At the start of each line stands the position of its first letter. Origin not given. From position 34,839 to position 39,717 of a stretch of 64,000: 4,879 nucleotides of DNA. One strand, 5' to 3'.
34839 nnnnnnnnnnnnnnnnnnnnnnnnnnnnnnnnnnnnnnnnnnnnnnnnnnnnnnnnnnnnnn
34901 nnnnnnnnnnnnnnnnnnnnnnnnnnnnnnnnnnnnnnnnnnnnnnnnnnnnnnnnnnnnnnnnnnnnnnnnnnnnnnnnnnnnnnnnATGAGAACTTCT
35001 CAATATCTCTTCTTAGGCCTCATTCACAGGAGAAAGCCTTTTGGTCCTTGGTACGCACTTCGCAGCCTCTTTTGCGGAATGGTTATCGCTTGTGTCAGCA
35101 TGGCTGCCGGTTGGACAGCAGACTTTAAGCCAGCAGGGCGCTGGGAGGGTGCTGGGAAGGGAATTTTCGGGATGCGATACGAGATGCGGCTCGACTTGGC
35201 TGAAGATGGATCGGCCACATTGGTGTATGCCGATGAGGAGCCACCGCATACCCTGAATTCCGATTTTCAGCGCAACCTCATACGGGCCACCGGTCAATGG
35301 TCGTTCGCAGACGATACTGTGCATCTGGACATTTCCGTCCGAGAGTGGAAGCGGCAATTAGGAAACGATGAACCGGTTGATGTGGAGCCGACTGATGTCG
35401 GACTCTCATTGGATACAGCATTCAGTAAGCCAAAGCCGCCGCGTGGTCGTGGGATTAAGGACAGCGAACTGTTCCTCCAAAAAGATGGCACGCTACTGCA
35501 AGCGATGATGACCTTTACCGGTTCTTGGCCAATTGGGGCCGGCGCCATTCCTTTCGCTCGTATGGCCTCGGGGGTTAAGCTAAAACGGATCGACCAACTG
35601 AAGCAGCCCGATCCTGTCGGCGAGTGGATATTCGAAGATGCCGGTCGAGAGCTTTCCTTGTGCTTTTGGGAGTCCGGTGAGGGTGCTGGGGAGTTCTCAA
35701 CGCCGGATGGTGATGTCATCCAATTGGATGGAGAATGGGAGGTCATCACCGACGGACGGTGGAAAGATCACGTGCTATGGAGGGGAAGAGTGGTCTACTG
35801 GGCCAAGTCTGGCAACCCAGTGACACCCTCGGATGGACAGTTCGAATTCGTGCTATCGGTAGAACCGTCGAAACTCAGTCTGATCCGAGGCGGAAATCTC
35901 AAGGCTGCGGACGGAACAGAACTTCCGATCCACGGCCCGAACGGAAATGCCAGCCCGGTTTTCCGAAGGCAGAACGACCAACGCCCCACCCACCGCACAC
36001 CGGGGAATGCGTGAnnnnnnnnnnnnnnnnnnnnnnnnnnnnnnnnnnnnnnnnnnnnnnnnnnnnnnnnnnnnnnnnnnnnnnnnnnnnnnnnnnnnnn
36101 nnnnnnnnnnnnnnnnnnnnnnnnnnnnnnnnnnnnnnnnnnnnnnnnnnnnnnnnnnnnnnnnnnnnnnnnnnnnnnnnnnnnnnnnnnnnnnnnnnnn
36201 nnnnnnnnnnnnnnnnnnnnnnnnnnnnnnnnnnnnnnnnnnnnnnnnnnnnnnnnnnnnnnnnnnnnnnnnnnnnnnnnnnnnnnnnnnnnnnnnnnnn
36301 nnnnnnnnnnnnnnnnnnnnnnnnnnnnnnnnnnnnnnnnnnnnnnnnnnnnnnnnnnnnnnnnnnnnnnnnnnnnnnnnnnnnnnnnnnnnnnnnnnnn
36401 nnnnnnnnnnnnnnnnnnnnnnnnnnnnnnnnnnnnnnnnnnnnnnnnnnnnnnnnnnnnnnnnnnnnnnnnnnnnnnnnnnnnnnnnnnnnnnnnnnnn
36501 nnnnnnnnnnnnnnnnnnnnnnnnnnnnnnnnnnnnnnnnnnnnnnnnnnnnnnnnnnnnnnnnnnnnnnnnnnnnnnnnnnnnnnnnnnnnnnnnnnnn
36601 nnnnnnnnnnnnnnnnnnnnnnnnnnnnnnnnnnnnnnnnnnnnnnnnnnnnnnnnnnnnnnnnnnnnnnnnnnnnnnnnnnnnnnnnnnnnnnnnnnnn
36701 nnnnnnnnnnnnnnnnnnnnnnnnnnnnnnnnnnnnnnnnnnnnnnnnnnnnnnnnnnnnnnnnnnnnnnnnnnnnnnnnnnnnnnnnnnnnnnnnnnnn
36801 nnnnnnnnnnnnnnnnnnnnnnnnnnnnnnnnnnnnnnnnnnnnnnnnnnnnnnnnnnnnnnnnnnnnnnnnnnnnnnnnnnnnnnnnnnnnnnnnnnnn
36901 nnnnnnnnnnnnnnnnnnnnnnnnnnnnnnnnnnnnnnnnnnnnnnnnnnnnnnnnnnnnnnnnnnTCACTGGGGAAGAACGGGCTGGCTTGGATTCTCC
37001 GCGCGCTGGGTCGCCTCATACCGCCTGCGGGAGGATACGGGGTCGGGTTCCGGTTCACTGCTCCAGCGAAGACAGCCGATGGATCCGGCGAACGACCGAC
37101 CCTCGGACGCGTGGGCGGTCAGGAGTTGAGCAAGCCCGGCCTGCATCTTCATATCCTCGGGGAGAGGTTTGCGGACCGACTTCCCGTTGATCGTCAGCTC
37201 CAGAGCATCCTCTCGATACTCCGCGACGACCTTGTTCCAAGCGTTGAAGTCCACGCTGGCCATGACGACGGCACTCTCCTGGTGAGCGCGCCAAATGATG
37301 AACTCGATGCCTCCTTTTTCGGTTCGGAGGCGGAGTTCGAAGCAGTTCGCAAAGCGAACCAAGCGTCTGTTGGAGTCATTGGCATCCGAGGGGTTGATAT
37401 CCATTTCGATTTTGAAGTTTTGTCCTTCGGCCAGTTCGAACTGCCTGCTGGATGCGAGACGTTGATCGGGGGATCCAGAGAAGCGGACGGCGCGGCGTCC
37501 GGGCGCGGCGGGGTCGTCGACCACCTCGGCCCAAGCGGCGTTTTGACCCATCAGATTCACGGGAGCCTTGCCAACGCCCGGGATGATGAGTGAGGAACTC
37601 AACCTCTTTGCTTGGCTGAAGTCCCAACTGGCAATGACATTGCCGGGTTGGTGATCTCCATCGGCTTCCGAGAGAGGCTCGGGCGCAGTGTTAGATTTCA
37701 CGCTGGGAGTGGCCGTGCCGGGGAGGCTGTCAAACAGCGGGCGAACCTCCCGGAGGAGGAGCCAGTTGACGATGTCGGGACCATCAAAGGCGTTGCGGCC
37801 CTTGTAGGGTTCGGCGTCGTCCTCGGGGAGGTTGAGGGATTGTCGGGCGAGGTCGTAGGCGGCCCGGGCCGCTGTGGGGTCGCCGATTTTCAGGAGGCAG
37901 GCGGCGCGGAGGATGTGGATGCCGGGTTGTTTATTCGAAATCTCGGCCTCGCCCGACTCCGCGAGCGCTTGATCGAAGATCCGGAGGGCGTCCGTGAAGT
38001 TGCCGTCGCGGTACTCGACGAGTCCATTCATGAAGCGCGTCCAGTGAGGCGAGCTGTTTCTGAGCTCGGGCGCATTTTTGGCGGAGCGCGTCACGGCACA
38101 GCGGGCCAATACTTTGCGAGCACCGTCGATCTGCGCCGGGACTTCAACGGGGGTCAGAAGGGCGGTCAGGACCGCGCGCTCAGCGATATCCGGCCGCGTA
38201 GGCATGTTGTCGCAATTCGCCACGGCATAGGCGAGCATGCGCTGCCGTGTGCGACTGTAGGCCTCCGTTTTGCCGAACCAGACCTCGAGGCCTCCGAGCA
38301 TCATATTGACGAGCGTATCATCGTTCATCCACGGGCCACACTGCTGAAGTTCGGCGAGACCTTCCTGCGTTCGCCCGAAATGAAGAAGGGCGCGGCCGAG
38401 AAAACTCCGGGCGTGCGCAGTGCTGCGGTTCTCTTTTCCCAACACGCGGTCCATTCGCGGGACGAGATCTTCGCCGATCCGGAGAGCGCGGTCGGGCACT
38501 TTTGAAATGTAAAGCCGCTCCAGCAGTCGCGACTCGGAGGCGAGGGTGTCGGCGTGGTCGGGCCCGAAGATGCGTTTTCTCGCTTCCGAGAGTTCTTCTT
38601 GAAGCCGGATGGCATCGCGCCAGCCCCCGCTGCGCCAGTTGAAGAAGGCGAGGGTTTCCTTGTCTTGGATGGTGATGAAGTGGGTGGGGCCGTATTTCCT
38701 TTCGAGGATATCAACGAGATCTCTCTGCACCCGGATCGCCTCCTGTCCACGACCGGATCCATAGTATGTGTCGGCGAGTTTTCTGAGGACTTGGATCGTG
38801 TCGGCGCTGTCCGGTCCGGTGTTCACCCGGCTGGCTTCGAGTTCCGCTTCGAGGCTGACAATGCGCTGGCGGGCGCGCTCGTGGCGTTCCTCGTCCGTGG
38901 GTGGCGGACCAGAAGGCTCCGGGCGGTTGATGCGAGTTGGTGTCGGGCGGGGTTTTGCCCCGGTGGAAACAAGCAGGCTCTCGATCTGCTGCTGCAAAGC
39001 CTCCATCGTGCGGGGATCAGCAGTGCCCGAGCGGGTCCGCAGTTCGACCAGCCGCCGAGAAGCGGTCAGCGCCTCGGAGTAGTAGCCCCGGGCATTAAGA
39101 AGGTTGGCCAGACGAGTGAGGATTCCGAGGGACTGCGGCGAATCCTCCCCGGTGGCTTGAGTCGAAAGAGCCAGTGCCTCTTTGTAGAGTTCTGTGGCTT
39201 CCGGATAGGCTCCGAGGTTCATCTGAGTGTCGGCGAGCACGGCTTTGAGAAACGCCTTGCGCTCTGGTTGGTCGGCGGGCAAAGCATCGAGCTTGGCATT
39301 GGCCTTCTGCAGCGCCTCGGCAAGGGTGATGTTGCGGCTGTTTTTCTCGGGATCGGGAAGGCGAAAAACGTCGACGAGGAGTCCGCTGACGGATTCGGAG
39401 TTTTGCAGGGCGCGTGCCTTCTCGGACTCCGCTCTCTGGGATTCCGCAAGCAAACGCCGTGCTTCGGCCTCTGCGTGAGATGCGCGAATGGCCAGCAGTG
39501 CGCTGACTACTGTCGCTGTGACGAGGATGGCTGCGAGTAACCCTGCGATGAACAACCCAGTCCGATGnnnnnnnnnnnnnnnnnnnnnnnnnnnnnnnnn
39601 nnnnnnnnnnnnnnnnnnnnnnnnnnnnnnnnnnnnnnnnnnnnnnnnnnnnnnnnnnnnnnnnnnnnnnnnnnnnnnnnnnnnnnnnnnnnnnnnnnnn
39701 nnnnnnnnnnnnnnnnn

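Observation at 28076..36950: Lower-GC 9 kb island of secreted and membrane proteins with eukaryote-like domains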

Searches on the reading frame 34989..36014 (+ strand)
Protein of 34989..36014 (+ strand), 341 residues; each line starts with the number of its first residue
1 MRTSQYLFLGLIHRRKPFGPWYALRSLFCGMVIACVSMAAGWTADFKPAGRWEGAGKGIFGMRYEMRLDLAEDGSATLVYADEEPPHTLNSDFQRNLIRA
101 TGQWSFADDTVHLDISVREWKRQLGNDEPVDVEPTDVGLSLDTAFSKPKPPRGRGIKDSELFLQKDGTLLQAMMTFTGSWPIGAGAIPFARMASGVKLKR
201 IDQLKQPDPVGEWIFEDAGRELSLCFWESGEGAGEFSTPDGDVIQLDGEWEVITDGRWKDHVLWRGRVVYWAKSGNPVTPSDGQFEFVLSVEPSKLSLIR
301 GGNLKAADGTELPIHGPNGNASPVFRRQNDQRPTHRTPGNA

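Call 4: search_protein_families(library=pfam, proteins=[window:34989-36014:+], max_evalue=0.01)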
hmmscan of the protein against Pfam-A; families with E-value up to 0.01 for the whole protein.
window:34989-36014:+ (341 aa): 0 families

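Call 19: search_protein_families(library=ncbifam, proteins=[window:34989-36014:+], max_evalue=0.01)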
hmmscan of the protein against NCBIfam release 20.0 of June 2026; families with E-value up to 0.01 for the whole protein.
window:34989-36014:+ (341 aa): 0 families

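Call 20: search_protein_families(library=padloc, proteins=[window:34989-36014:+], max_evalue=0.01)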
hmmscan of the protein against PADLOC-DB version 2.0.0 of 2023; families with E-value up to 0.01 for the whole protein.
window:34989-36014:+ (341 aa): 0 families

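Call 36: search_protein_families(library=pfam, proteins=[window:34989-36014:+], max_evalue=10)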
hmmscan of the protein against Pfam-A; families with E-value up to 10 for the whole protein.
window:34989-36014:+ (341 aa): 2 families
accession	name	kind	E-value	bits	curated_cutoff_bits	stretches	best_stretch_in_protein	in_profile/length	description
PF08768.17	THAP4_heme-bd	-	0.14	12.7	25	1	49-112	9-72/151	THAP4-like, heme-binding beta-barrel domain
PF16567.10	CagD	-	0.4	10.9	25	1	197-224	94-121/205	Pathogenicity island component CagD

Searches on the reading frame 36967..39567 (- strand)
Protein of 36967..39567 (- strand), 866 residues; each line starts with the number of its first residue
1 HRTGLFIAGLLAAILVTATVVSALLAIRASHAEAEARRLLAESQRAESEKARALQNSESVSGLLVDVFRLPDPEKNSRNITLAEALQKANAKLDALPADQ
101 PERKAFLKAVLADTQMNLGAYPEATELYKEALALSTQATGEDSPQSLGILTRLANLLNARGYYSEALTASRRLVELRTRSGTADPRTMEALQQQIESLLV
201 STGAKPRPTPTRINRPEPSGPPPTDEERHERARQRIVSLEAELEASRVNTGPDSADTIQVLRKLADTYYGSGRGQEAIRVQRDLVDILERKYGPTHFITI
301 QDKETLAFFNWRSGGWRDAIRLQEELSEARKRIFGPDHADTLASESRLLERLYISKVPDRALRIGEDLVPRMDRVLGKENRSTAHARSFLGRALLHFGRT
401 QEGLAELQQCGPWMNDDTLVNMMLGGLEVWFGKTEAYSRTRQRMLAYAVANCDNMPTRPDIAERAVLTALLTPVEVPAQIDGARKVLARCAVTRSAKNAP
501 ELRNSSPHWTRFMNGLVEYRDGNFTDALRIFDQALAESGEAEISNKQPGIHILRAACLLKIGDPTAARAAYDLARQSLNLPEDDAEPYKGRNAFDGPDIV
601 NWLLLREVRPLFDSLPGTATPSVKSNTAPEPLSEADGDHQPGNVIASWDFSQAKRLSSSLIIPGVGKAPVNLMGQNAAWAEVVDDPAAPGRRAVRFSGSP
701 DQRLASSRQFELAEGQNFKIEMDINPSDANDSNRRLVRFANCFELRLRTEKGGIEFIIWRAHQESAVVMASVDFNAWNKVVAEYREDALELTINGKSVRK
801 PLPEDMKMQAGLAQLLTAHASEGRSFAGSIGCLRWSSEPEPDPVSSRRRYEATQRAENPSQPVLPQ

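Call 23: find_homologous_proteins(query=window:36967-39567:-, max_evalue=0.00001)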
Query window:36967-39567:- (866 aa): 42 proteins with E <= 0.00001 among 8000 candidates.
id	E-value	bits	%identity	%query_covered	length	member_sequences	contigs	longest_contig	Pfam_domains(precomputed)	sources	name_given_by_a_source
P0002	0.0e+0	1925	100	100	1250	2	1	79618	PF14559.13,PF07714.24,PF00069.32,PF13385.14,PF03109.23,PF13424.13,PF24885.2,PF13432.13,PF07719.24,PF13374.13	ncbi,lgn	-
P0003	0.0e+0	1055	76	72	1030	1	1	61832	PF13176.13,PF24885.2,PF13428.13,PF13374.13,PF07721.21,PF14559.13,PF07714.24,PF00069.32,PF17874.8,PF00515.35,PF03109.23,PF13424.13,PF13432.13,PF07719.24,PF01636.30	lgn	-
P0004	9.3e-111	390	37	71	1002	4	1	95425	PF07714.24,PF00069.32,PF03109.23,PF13424.13,PF13176.13,PF24885.2,PF07719.24,PF01636.30,PF13374.13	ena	-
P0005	2.6e-106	375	35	70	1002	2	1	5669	PF07714.24,PF00069.32,PF03109.23,PF13424.13,PF24885.2,PF07719.24,PF01636.30,PF13374.13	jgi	jgi:serine/threonine protein kinase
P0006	1.7e-27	114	28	38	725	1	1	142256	PF07714.24,PF00069.32,PF13424.13,PF24885.2,PF07719.24,PF13374.13,PF20308.5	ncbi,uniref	ncbi:tetratricopeptide repeat protein [Streptomyces albogriseolus]|uniref:serine/threonine-protein k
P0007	2.0e-24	104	29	37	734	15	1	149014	PF07714.24,PF00069.32,PF13424.13,PF24885.2,PF13432.13,PF07719.24,PF13374.13,PF20308.5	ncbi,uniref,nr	ncbi:serine/threonine-protein kinase [Streptomyces thermocarboxydus]|uniref:serine/threonine-protein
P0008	8.4e-23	99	26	18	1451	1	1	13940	PF13431.13,PF17820.8,PF13176.13,PF24885.2,PF12688.14,PF12770.13,PF13374.13,PF07721.21,PF14559.13,PF17874.8,PF00515.35,PF13424.13,PF13432.13,PF13181.13,PF07719.24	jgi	jgi:CHAT domain-containing protein/Tfp pilus assembly protein PilF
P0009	2.5e-21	94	28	33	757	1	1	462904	PF07714.24,PF00069.32,PF03109.23,PF13424.13,PF24885.2,PF13374.13,PF20308.5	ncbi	-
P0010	9.7e-21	92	25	47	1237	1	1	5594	PF25168.2,PF23586.3,PF24105.2,PF24805.2,PF25048.2,PF24017.3,PF23342.2,PF24817.2,PF02239.23,PF13374.13,PF23798.2,PF23393.3,PF07714.24,PF23609.2,PF00069.32,PF20426.5,PF13424.13,PF25460.2,PF00400.39,PF07719.24,PF23414.2,PF25178.1,PF23410.5,PF25174.2,PF24814.2,PF23381.2,PF25173.2,PF25171.2,PF12894.14,PF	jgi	jgi:WD40 repeat protein/serine/threonine protein kinase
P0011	2.5e-20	91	27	33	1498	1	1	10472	PF14559.13,PF17874.8,PF13424.13,PF24885.2,PF12770.13,PF13181.13,PF07719.24,PF13374.13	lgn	-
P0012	8.4e-20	89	24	40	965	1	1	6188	PF13176.13,PF24885.2,PF13428.13,PF13374.13,PF07721.21,PF14559.13,PF07714.24,PF00069.32,PF17874.8,PF00515.35,PF03109.23,PF13424.13,PF13432.13,PF13181.13,PF07719.24,PF01636.30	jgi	jgi:serine/threonine protein kinase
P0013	1.1e-18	85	31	16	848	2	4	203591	PF25000.1,PF13424.13,PF24885.2,PF14561.13,PF00931.29,PF13374.13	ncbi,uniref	ncbi:tetratricopeptide repeat protein [Streptomyces rochei]|uniref:tetratricopeptide repeat protein 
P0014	1.2e-17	82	24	39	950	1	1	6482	PF13431.13,PF13176.13,PF24885.2,PF13428.13,PF13374.13,PF14559.13,PF07714.24,PF00069.32,PF17874.8,PF00515.35,PF03109.23,PF13424.13,PF22316.3,PF13432.13,PF13181.13,PF07719.24,PF01636.30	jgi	jgi:serine/threonine protein kinase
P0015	5.6e-16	76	30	20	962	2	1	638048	PF13431.13,PF07720.19,PF13176.13,PF24885.2,PF13428.13,PF13374.13,PF07721.21,PF14559.13,PF07714.24,PF00069.32,PF17874.8,PF00515.35,PF03109.23,PF13424.13,PF14531.13,PF13432.13,PF13181.13,PF07719.24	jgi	jgi:eukaryotic-like serine/threonine-protein kinase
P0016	1.4e-15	75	30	33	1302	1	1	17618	PF13431.13,PF13176.13,PF24885.2,PF13428.13,PF12770.13,PF13374.13,PF07721.21,PF14559.13,PF17874.8,PF00515.35,PF12895.14,PF13424.13,PF13432.13,PF13181.13,PF07719.24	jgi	-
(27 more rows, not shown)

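Call 24: find_encoding_contigs(protein=P0003, flank=10000, max_places=4)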
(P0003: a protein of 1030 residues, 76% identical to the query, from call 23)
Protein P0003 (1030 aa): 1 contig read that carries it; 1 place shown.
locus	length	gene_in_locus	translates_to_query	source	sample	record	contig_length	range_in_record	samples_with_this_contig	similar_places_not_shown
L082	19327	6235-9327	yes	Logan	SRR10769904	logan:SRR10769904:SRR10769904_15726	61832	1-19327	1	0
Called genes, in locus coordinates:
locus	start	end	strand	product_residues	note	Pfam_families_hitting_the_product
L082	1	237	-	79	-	?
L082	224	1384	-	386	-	PF13439:Glyco_transf_4, PF13579:Glyco_trans_4_4 (faint), PF20706:GT4-conflict, PF00534:Glycos_transf_1, PF13692:Glyco_trans_1_4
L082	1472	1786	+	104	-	PF01740:STAS, PF13466:STAS_2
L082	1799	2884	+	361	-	-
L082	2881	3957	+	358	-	PF00535:Glycos_transf_2, PF13641:Glyco_tranf_2_3 (weak)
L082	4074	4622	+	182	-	PF07638:Sigma70_ECF, PF08281:Sigma70_r4_2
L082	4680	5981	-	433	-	PF13385:Laminin_G_3 (weak)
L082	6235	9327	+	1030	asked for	PF00069:Pkinase, PF07714:PK_Tyr_Ser-Thr, PF01636:APH (faint), PF03109:ABC1 (weak), PF13432:TPR_16 (faint), PF17874:TPR_MalT (weak), PF13374:TPR_10 (weak), PF13424:TPR_12, +7 more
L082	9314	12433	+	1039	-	PF14237:GYF_2 (weak), PF25390:WD40_RLD, PF13540:RCC1_2 (faint), PF25390:WD40_RLD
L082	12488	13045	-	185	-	-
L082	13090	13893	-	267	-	PF00188:CAP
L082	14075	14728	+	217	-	PF00881:Nitroreductase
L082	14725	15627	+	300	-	PF01145:Band_7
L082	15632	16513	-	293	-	PF00348:polyprenyl_synt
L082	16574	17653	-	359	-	PF18306:LDcluster4, PF03641:Lysine_decarbox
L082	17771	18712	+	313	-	PF02265:S1-P1_nuclease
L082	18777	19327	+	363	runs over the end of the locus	PF00356:LacI, PF00532:Peripla_BP_1, PF13377:Peripla_BP_3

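Call 25: find_encoding_contigs(protein=P0002, flank=10000, max_places=4)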
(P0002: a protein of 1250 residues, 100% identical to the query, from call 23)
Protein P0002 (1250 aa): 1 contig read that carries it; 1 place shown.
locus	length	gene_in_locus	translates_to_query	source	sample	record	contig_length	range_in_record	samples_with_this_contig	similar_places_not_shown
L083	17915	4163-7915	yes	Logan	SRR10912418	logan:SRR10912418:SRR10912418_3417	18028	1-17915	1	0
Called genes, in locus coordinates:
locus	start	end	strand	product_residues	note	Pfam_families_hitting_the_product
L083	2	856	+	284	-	?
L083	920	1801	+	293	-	PF00348:polyprenyl_synt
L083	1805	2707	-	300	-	PF01145:Band_7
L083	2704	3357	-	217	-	PF00881:Nitroreductase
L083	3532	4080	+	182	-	PF07638:Sigma70_ECF, PF08281:Sigma70_r4_2 (weak), PF04545:Sigma70_r4 (faint)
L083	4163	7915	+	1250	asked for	PF00069:Pkinase, PF07714:PK_Tyr_Ser-Thr, PF03109:ABC1 (faint), PF13432:TPR_16 (faint), PF14559:TPR_19 (faint), PF24885:TPR_NPHP3 (faint), PF13424:TPR_12 (weak), PF13385:Laminin_G_3 (weak), +2 more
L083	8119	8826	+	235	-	-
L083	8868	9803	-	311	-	-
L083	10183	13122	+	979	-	PF13385:Laminin_G_3 (faint)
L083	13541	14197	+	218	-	-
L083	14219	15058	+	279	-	PF00188:CAP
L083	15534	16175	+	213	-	PF16144:DUF4852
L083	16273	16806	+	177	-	-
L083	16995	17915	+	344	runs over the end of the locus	?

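Call 30: find_encoding_contigs(protein=P0004, flank=10000, max_places=3)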
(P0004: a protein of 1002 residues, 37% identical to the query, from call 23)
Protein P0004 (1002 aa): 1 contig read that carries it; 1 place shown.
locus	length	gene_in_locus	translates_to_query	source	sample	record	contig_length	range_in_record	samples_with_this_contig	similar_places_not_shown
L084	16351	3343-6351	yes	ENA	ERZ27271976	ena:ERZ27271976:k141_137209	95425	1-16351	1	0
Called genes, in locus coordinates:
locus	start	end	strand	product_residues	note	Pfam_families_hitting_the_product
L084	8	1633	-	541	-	-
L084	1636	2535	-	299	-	-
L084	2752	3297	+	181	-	PF07638:Sigma70_ECF, PF08281:Sigma70_r4_2, PF04545:Sigma70_r4 (weak)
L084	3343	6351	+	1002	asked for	PF00069:Pkinase, PF07714:PK_Tyr_Ser-Thr, PF01636:APH (faint), PF03109:ABC1 (weak), PF24885:TPR_NPHP3 (faint), PF07719:TPR_2 (faint), PF13176:TPR_7 (faint), PF13374:TPR_10 (faint), +1 more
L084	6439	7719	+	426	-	PF00171:Aldedh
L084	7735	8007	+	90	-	PF00708:Acylphosphatase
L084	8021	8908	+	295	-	PF00005:ABC_tran, PF13304:AAA_21 (weak)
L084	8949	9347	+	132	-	PF05635:23S_rRNA_IVP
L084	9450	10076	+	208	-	PF01656:CbiA (faint), PF13500:AAA_26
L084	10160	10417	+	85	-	PF22513:FitA-like_RHH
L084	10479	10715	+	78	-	-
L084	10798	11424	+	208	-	PF00300:His_Phos_1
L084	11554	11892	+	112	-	-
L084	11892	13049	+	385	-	PF00266:Aminotran_5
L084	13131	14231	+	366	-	PF22451:NirdL-like_HTH (faint), PF17805:AsnC_trans_reg2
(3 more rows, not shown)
